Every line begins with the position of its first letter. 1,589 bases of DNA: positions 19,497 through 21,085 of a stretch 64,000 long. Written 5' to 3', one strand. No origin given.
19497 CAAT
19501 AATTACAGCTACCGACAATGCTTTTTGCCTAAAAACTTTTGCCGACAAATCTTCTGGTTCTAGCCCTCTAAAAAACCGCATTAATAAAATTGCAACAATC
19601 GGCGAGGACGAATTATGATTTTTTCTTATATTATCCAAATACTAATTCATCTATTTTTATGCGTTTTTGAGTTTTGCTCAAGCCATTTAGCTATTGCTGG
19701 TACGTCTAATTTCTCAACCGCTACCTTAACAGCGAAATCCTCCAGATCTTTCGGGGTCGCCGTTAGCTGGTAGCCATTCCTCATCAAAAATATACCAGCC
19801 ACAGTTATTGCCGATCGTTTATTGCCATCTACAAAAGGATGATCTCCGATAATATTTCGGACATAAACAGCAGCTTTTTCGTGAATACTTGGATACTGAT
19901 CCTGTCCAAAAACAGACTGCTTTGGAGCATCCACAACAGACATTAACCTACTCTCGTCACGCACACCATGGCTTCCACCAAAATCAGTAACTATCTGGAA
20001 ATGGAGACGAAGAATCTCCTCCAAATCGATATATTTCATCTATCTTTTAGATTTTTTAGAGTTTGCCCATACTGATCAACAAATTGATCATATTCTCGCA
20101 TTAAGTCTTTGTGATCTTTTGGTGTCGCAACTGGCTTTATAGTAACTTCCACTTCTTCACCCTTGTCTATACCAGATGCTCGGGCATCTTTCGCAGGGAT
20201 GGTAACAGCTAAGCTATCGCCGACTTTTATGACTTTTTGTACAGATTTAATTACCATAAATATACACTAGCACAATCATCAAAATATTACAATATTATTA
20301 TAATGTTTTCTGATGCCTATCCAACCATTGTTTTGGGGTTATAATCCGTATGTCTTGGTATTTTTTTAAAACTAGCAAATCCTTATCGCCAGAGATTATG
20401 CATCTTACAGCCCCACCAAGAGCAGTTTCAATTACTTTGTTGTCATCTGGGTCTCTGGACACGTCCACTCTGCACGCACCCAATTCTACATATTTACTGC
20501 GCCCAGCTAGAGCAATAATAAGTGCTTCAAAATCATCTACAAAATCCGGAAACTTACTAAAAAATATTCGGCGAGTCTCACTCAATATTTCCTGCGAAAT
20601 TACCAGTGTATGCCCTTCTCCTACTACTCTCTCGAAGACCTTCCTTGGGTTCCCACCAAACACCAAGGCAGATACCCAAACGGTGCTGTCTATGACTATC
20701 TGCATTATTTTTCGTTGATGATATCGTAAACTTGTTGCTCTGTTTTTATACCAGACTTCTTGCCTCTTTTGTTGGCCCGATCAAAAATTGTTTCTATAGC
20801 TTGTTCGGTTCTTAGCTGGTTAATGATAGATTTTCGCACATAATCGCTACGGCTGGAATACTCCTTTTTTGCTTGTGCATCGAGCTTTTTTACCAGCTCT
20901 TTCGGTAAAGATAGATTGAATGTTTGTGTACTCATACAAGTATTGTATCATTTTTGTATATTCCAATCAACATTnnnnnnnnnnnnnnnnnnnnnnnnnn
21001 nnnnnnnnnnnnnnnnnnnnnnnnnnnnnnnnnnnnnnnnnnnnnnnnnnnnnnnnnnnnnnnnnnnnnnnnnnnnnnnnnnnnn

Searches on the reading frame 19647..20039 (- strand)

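Call 3: search_protein_families(library=pfam, proteins=[window:19647-20039:-], max_evalue=0.1)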
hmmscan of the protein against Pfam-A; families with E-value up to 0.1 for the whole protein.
window:19647-20039:- (130 aa): 1 family
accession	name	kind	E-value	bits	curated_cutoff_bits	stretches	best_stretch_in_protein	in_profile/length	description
PF02661.23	Fic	-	3.2e-16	60.4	24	1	3-85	1-93/93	Fic/DOC family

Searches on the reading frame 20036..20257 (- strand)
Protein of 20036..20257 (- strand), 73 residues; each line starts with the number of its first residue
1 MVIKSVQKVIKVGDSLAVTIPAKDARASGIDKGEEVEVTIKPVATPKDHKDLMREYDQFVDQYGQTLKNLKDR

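Call 3: search_protein_families(library=pfam, proteins=[window:20036-20257:-], max_evalue=0.1)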
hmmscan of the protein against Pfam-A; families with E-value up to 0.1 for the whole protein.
window:20036-20257:- (73 aa): 1 family
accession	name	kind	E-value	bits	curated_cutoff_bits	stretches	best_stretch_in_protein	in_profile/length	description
PF04014.23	MazE_antitoxin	-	3.3e-07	30.6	24.7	1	10-40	2-32/48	Antidote-toxin recognition MazE, bacterial antitoxin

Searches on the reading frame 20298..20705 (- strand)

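Call 3: search_protein_families(library=pfam, proteins=[window:20298-20705:-], max_evalue=0.1)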
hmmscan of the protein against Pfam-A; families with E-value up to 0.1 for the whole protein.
window:20298-20705:- (135 aa): 3 families
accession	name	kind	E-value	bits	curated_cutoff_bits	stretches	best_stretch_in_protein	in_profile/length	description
PF13470.12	PIN_3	-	5.6e-16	59.8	27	1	3-109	2-115/115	PIN domain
PF01850.27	PIN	-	0.00096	20.2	23.6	1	3-109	1-113/120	PIN domain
PF24109.1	DUF7384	-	0.003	18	27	1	2-111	6-105/153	Family of unknown function (DUF7384)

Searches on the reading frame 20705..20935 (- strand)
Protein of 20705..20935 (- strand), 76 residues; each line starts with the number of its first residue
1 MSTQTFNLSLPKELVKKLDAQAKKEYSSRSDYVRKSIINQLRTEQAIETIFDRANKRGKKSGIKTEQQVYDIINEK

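Call 3: search_protein_families(library=pfam, proteins=[window:20705-20935:-], max_evalue=0.1)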
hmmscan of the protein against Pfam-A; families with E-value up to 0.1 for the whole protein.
window:20705-20935:- (76 aa): 5 families
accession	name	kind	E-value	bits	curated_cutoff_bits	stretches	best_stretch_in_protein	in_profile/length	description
PF01402.27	RHH_1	-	2.4e-05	24.5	20.5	1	7-41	3-37/39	Ribbon-helix-helix protein, copG family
PF15919.11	HicB_lk_antitox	-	0.00017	22.1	27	1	3-35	89-121/123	HicB_like antitoxin of bacterial toxin-antitoxin system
PF17723.7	RHH_8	-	0.02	15.4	25.4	1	26-53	27-52/119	Ribbon-Helix-Helix transcriptional regulator family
PF21983.2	NikA-like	-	0.035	14.7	27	1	16-40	17-41/72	Mobilization protein NikA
PF25605.1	Phage_80a_gp11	-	0.061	14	27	1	13-44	8-38/76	Phage 80a gp11 protein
